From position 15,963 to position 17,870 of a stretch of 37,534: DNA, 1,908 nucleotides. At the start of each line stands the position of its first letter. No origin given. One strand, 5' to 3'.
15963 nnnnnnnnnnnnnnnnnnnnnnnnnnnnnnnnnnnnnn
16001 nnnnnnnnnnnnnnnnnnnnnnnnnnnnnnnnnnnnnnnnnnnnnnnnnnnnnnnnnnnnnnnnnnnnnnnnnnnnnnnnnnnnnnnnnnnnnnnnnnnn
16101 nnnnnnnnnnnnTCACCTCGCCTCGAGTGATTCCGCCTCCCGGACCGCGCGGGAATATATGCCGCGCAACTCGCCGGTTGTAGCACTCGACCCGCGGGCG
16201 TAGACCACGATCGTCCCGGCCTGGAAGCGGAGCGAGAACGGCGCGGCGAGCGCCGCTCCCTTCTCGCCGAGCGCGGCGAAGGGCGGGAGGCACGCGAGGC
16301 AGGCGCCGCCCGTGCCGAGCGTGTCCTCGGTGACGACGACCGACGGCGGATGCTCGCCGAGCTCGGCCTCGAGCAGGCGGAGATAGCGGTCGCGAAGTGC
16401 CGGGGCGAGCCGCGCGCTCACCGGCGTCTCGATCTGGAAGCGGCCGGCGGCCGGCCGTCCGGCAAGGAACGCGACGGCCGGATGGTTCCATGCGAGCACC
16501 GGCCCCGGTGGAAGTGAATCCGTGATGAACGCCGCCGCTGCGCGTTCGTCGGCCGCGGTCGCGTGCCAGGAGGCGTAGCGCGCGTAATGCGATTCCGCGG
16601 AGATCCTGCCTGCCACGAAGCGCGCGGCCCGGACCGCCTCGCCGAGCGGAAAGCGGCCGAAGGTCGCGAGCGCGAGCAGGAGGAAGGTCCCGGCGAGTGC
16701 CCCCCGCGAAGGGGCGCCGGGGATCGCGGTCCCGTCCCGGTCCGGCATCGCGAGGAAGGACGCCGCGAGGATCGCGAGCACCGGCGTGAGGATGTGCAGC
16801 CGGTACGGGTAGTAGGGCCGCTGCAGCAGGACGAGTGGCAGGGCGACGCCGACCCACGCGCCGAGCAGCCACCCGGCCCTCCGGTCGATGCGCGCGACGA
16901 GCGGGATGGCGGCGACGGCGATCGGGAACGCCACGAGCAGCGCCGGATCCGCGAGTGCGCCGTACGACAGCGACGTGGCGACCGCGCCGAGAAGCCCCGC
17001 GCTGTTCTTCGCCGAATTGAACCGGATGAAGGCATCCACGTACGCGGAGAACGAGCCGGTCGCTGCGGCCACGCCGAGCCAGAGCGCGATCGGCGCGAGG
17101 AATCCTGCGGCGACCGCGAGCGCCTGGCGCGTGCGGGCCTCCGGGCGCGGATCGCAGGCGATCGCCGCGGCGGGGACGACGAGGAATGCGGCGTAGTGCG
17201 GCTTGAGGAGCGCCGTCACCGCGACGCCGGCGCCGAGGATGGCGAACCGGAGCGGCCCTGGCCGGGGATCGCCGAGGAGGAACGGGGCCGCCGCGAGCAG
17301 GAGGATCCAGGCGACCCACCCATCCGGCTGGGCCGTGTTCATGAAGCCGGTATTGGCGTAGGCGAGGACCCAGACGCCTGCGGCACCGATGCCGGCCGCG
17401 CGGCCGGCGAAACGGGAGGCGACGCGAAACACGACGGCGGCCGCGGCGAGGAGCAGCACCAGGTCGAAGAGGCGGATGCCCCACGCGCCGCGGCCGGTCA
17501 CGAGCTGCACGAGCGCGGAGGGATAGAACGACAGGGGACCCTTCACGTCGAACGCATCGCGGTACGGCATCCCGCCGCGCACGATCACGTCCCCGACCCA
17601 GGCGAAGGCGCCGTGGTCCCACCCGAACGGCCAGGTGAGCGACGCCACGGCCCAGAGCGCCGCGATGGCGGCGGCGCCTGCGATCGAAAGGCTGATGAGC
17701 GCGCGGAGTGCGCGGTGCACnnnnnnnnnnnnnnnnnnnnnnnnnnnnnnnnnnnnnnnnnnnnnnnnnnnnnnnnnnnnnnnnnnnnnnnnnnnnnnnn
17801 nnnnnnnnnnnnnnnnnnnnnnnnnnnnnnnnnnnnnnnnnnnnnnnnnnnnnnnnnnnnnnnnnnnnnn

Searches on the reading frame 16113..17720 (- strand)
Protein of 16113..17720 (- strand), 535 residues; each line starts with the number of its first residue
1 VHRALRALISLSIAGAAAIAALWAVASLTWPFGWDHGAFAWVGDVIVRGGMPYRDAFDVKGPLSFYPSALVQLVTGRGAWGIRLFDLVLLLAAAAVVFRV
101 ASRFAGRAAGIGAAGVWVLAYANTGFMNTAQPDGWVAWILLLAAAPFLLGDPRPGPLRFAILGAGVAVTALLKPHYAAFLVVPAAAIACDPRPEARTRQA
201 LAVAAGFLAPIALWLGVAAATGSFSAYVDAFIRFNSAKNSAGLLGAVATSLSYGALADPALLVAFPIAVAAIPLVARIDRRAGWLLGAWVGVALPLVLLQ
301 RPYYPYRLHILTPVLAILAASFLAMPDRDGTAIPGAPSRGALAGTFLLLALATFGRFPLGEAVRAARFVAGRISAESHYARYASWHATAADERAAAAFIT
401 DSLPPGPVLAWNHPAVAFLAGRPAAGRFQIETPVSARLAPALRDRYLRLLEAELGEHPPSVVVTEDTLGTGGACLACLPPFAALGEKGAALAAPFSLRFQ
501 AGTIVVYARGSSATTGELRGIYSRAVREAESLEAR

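Call 6: search_protein_families(library=pfam, proteins=[window:16113-17720:-], max_evalue=0.01)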
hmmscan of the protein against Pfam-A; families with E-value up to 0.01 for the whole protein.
window:16113-17720:- (535 aa): 1 family
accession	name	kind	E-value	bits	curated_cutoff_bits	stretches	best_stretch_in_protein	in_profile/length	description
PF13231.12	PMT_2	-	0.00031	21.4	26.1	1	60-210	2-153/160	Dolichyl-phosphate-mannose-protein mannosyltransferase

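Call 7: search_protein_families(library=ncbifam, proteins=[window:16113-17720:-], max_evalue=0.01)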
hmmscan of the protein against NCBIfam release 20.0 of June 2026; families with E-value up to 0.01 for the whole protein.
window:16113-17720:- (535 aa): 0 families

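Call 40: search_solved_structures(query=window:16113-17720:-, max_evalue=10)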
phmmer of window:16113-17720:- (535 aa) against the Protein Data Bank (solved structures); distinct sequences matched with E-value up to 10: 2.
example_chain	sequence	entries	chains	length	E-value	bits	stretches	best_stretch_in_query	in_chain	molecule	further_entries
3m3h_A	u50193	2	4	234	1.4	10.7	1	456-505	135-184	Orotate phosphoribosyltransferase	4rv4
3o08_A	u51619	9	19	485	2.2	10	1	436-480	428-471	Hexokinase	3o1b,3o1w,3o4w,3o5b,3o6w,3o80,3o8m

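Call 59: find_homologous_proteins(query=window:16116-17720:-, max_evalue=0.00001)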
Query window:16116-17720:- (535 aa): 46 proteins with E <= 0.00001 among 8000 candidates.
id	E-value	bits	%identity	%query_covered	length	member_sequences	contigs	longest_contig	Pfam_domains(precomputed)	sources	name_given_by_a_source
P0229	0.0e+0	1136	100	100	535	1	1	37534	-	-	-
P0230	1.1e-251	854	76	100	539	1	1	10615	-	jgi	jgi:hypothetical protein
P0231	4.9e-195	667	66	90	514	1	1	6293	-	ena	-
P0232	2.8e-192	658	65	90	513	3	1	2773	PF13231.13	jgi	jgi:4-amino-4-deoxy-L-arabinose transferase-like glycosyltransferase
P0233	2.8e-192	658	65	95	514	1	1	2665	-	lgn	-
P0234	1.0e-191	656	65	95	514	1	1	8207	-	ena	-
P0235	1.1e-190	653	64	95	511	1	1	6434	-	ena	-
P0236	1.1e-189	650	63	95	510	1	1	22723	-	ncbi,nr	ncbi:MAG TPA: hypothetical protein VFT04_03145 [Gemmatimonadales bacterium]|nr:hypothetical protein 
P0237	1.1e-189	650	64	90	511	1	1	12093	-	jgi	jgi:hypothetical protein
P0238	1.2e-189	650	63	91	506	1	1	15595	PF13231.13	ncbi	ncbi:MAG: glycosyltransferase family 39 protein, partial [Gemmatimonadota bacterium]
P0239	9.5e-188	643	63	91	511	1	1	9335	-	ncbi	-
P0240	4.3e-185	634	62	96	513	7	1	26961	-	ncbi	-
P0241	1.5e-184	633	62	95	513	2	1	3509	-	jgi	jgi:hypothetical protein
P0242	6.6e-183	627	62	95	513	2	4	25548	-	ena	-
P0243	2.7e-182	625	61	95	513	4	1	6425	-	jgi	-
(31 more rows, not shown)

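Call 61: search_solved_structures(query=A4, max_evalue=10)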
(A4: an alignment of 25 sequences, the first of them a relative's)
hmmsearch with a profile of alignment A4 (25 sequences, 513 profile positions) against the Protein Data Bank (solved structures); distinct sequences matched with E-value up to 10: 6.
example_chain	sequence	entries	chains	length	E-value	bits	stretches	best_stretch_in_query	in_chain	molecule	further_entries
7x2t_H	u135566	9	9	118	0.031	16.2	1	345-434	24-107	8A10 heavy chain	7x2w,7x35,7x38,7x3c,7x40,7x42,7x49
8pjy_A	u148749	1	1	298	0.056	15.4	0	99-168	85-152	SAKe6EEref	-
7ezv_M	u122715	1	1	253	0.67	11.8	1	325-415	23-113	836H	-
3gnm_H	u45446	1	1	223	0.99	11.3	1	350-420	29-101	JAA-F11 Fab Antibody Fragment, Heavy Chain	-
5vl3_A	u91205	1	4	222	1.5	10.6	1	348-412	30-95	Epratuzumab Fab Heavy Chain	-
5vkk_H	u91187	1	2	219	1.7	10.5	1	350-412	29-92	Epratuzumab Fab Heavy Chain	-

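Call 62: search_protein_families(library=pfam, alignment_id=A4, max_evalue=0.001)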
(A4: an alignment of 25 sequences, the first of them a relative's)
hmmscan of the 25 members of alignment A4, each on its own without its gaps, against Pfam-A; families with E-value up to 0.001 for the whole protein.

A. member 1, P0229 (535 aa): 1 family
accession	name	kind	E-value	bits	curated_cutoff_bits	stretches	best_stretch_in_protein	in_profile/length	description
PF13231.12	PMT_2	-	0.00031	21.4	26.1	1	60-210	2-153/160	Dolichyl-phosphate-mannose-protein mannosyltransferase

B. families by the number of members that match (of 25 scanned): 3 families
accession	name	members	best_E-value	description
PF13231.12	PMT_2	22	7.7e-11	Dolichyl-phosphate-mannose-protein mannosyltransferase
PF09594.16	GT87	3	1.7e-05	Glycosyltransferase family 87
PF15971.10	Mannosyl_trans4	2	4.7e-05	DolP-mannose mannosyltransferase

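Call 73: predict_structure(alignment_id=A4)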
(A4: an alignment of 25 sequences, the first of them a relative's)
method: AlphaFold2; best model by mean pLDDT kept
length: 535 residues; sequences in the alignment: 25
mean_pLDDT: 90.7   pTM: 0.89
mean pLDDT of the five models: 90.7, 88.4, 87.4, 86.6, 85.8
residues with pLDDT >= 90: 419; 70-90: 81; 50-70: 12; < 50: 23
segments of 3 or more residues with pLDDT < 50: 512-530, 532-535
pLDDT, mean of each block of 10 residues (from residue 1): 89 95 97 92 96 92 90 93 96 98 96 96 93 92 97 93 97 94 97 96 98 96 95 90 79 82 92 96 98 91 86 97 81 72 91 95 97 97 94 98 97 96 95 92 96 96 89 86 96 96 95 44 42 46
secondary structure, 60 per line:
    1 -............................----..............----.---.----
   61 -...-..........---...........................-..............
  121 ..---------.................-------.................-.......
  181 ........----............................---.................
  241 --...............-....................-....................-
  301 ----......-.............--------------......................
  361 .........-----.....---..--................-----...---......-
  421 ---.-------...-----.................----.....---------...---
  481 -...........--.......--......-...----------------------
elements in order: H2-29 H34-47 H66-75 H79-105 H107-122 H132-148 H156-172 H174-188 H193-220 H224-240 H243-257 H259-278 H280-299 H305-310 H312-324 H339-369 H375-379 H389-402 E408-410 H414-419 H440-456 E461-465 H482-492 E495-501 E504-509

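Call 75: fold_search(model_id=the predicted structure, library=pdb)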
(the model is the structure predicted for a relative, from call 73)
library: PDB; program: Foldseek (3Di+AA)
matches with E <= 10: 396; with E <= 0.001: 20
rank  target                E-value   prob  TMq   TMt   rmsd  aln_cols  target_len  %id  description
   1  5ezm                  6.4e-07  1.00  0.57  0.57  11.1       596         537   17  Crystal Structure of ArnT from Cupriavidus metallidurans in the apo state (released 2016-02-17)
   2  5f15                  8.6e-07  1.00  0.57  0.57  11.4       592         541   17  Crystal Structure of ArnT from Cupriavidus metallidurans bound to Undecaprenyl phosphate (released 2016-02-17)
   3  6ftg_5                2.0e-05  1.00  0.49  0.42  12.1       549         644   12  Subtomogram average of OST-containing ribosome-translocon complexes from canine rough microsomal membranes (released 2018-03-21)
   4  3wak                  2.1e-05  1.00  0.48  0.32  14.1       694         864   12  Crystal structure of the Archaeoglobus fulgidus oligosaccharyltransferase (O29867_ARCFU) in the apo form (released 2013-10-30)
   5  7e9s_A                4.9e-05  1.00  0.46  0.31  14.2       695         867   12  Archaeal oligosaccharyltransferase AglB from Archaeoglobus fulgidus in complex with an inhibitory peptide and a dolich (released 2021-09-08)
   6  6ezn_F                5.8e-05  1.00  0.53  0.46  14.7       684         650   11  Cryo-EM structure of the yeast oligosaccharyltransferase (OST) complex (released 2018-01-17)
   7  7oci_F                5.8e-05  1.00  0.51  0.44  14.9       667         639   11  Cryo-EM structure of yeast Ost6p containing oligosaccharyltransferase complex (released 2022-02-16)
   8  3waj                  5.8e-05  1.00  0.46  0.33  15.1       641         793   14  Crystal structure of the Archaeoglobus fulgidus oligosaccharyltransferase (O29867_ARCFU) complex with Zn and sulfate (released 2013-10-30)
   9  8agb_A                1.0e-04  1.00  0.48  0.41  11.6       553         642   12  Structure of yeast oligosaccharylransferase complex with lipid-linked oligosaccharide bound (released 2022-12-07)
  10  8agc_A                1.1e-04  1.00  0.53  0.43  10.8       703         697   11  Structure of yeast oligosaccharylransferase complex with lipid-linked oligosaccharide and non-acceptor peptide bound (released 2022-12-07)
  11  8age_A                1.1e-04  1.00  0.54  0.46  14.7       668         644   11  Structure of yeast oligosaccharylransferase complex with acceptor peptide bound (released 2022-12-07)
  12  8pn9_A                1.3e-04  1.00  0.50  0.42  11.2       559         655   12  Structure of human oligosaccharyltransferase OST-A complex bound to NGI-1 (released 2024-05-08)
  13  8b6l_I                1.5e-04  1.00  0.49  0.40  11.4       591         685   12  Subtomogram average of the human Sec61-TRAP-OSTA-translocon (released 2022-12-07)
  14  3rce_A                3.0e-04  1.00  0.45  0.36  10.6       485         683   12  Bacterial oligosaccharyltransferase PglB (released 2011-06-15)
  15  6s7o_A                3.4e-04  1.00  0.51  0.43   9.7       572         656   12  Cryo-EM structure of human oligosaccharyltransferase complex OST-A (released 2019-12-18)
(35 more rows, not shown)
